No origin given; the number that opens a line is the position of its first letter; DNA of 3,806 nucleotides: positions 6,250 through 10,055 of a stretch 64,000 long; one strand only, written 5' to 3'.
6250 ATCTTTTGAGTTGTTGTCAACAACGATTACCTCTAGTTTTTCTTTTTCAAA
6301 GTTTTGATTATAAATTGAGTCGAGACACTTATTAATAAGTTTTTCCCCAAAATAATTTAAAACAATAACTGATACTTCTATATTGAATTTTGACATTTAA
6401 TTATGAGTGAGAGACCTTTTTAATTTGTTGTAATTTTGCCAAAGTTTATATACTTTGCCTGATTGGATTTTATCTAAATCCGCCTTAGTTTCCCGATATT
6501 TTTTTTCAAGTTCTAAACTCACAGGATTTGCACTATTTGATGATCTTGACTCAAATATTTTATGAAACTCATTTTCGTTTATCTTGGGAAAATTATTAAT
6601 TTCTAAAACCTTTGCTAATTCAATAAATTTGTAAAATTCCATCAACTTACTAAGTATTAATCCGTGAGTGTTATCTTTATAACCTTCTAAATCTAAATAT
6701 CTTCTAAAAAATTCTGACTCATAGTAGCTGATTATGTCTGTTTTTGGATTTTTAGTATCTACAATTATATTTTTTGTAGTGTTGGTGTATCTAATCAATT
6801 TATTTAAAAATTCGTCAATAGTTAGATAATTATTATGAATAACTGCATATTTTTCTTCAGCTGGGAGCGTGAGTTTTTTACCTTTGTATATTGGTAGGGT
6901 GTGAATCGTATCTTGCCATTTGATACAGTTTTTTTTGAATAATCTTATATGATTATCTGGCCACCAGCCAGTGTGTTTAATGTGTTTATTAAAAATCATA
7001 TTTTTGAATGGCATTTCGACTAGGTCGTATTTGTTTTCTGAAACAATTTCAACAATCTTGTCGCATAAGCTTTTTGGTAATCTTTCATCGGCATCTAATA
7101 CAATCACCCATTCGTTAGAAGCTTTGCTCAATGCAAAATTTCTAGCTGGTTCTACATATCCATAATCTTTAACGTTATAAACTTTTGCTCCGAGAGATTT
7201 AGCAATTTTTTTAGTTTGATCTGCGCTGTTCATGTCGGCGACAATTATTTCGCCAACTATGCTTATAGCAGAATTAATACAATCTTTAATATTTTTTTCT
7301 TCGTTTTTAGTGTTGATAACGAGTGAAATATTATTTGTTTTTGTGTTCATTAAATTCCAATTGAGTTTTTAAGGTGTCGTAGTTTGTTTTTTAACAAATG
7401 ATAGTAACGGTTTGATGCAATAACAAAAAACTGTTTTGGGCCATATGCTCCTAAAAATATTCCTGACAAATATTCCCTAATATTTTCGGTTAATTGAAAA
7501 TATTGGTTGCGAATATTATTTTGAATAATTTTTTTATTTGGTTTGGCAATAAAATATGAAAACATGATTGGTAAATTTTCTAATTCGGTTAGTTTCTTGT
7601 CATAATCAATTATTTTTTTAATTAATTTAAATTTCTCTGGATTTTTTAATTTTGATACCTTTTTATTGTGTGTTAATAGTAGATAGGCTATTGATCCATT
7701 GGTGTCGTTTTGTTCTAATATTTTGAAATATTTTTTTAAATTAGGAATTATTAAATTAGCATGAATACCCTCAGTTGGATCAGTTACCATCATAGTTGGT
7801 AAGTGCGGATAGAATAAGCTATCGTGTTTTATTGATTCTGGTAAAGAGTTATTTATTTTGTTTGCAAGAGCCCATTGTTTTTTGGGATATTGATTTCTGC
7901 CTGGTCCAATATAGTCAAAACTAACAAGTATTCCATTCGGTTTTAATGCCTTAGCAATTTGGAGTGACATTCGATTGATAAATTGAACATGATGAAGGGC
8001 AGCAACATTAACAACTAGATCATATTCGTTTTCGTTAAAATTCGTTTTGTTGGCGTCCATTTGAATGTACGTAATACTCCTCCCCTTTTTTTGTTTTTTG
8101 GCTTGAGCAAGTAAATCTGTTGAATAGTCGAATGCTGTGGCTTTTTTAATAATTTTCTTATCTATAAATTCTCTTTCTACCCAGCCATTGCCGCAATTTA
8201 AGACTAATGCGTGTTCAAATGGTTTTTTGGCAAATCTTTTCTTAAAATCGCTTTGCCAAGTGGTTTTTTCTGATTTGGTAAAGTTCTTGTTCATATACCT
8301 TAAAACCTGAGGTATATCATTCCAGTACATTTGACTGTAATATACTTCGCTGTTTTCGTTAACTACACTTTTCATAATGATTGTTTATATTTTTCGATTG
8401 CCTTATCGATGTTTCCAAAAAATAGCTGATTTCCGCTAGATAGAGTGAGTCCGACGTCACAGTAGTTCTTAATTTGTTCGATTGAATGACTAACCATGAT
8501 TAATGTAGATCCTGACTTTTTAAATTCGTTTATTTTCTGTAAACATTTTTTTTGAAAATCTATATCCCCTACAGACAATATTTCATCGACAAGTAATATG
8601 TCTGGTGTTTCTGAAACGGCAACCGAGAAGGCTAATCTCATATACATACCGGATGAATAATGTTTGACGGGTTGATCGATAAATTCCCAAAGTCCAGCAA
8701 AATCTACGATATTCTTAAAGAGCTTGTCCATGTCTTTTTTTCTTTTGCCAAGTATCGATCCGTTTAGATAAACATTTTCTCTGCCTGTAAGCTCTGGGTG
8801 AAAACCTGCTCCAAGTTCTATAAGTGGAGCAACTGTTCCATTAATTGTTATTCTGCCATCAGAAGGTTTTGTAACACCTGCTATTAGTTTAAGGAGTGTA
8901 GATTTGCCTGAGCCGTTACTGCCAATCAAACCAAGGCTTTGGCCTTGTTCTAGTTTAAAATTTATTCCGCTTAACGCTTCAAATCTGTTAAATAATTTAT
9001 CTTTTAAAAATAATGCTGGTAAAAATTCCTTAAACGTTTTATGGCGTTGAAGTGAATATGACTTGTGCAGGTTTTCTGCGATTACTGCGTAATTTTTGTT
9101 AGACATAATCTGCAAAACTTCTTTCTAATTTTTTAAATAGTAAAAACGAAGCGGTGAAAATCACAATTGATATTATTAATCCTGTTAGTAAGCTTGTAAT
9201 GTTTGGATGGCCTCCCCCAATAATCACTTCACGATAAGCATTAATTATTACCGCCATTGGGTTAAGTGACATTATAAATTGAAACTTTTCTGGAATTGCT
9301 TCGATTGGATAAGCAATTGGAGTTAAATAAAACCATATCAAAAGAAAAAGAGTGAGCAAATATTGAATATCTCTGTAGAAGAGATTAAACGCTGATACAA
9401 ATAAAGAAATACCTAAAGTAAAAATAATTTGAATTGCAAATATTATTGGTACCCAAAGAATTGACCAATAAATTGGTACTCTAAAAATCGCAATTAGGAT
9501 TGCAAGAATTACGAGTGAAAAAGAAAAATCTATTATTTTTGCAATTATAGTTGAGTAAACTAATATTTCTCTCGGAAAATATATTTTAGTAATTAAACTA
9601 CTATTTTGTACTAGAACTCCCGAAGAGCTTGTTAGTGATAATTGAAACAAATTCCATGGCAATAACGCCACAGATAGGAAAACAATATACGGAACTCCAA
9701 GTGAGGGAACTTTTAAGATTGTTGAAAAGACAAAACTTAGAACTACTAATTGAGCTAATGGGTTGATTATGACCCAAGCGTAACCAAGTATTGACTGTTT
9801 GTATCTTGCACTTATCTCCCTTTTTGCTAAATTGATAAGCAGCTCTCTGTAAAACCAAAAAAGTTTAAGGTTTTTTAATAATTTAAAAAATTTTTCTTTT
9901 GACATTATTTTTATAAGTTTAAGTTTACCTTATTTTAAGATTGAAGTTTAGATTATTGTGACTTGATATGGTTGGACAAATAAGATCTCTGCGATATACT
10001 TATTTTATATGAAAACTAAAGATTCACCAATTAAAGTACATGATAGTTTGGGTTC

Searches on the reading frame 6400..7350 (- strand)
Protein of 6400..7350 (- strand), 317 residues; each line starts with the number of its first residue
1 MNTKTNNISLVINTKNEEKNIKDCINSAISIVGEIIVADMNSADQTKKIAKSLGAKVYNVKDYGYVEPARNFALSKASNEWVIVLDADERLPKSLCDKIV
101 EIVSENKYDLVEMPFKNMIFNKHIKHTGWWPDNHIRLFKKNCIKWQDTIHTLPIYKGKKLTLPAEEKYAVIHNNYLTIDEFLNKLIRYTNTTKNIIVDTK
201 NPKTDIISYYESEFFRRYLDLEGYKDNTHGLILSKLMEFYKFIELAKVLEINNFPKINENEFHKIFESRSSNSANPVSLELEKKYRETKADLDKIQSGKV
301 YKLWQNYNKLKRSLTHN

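Call 69: search_protein_families(library=pfam, proteins=[window:6400-7350:-], max_evalue=0.001)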
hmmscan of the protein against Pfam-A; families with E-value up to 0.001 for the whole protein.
window:6400-7350:- (317 aa): 1 family
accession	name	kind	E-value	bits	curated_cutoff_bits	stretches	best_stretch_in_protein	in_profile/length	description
PF00535.33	Glycos_transf_2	-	2.8e-18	66.9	23.3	1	9-151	1-155/168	Glycosyl transferase family 2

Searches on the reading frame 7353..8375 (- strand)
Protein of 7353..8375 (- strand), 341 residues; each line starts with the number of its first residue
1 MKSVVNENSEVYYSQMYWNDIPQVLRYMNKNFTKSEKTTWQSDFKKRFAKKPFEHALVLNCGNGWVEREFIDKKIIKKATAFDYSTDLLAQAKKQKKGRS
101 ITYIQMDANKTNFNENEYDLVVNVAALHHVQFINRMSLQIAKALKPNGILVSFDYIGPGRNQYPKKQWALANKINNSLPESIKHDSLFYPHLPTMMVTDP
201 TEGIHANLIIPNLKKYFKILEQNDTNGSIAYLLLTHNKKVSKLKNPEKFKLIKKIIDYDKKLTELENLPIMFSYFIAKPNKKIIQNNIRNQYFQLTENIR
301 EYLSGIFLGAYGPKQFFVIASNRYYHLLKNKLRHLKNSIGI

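Call 69: search_protein_families(library=pfam, proteins=[window:7353-8375:-], max_evalue=0.001)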
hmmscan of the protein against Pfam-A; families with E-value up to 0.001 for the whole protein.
window:7353-8375:- (341 aa): 6 families
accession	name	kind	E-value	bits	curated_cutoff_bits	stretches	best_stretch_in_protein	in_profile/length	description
PF08241.18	Methyltransf_11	-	2.1e-15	57.6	21.2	1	60-151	4-94/95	Methyltransferase domain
PF13649.12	Methyltransf_25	-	6.4e-13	49.7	27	1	59-148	4-97/97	Methyltransferase domain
PF08242.18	Methyltransf_12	-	3.5e-08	34.5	30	1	60-150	4-98/98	Methyltransferase domain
PF13847.12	Methyltransf_31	-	1.3e-07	31.8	27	1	60-165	11-114/145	Methyltransferase domain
PF13489.12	Methyltransf_23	-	1.9e-07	31.4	27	1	46-154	14-118/164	Methyltransferase domain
PF01209.24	Ubie_methyltran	-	5e-05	23.2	20.1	1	21-155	16-154/233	ubiE/COQ5 methyltransferase family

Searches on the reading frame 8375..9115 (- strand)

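Call 69: search_protein_families(library=pfam, proteins=[window:8375-9115:-], max_evalue=0.001)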
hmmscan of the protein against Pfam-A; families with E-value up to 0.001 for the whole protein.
window:8375-9115:- (247 aa): 4 families
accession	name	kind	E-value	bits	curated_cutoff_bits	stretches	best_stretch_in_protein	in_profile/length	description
PF00005.33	ABC_tran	-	5.5e-23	82.5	25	1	48-179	1-135/137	ABC transporter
PF13304.12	AAA_21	-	7.2e-06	26.7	27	1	62-88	3-35/304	AAA domain, putative AbiEii toxin, Type IV TA system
PF00004.35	AAA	-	0.00067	20.5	21.2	0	63-216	3-115/131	ATPase family associated with various cellular activities (AAA)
PF13555.12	AAA_29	-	0.00097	19.3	27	0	54-82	18-46/61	P-loop containing region of AAA domain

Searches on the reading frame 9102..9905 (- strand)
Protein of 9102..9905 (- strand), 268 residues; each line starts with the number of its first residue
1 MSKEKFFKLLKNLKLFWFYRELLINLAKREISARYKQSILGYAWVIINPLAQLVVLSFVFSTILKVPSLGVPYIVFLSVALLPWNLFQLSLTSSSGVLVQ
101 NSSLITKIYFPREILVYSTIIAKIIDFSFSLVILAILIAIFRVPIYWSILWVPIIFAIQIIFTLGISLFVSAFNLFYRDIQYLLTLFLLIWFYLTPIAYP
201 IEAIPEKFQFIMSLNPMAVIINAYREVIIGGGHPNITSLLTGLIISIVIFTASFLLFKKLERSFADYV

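Call 69: search_protein_families(library=pfam, proteins=[window:9102-9905:-], max_evalue=0.001)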
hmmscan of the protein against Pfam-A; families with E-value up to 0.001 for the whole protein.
window:9102-9905:- (268 aa): 1 family
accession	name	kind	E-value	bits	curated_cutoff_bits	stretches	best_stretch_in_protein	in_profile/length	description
PF01061.29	ABC2_membrane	-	1.3e-18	67.8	26.9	1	24-228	4-210/211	ABC-2 type transporter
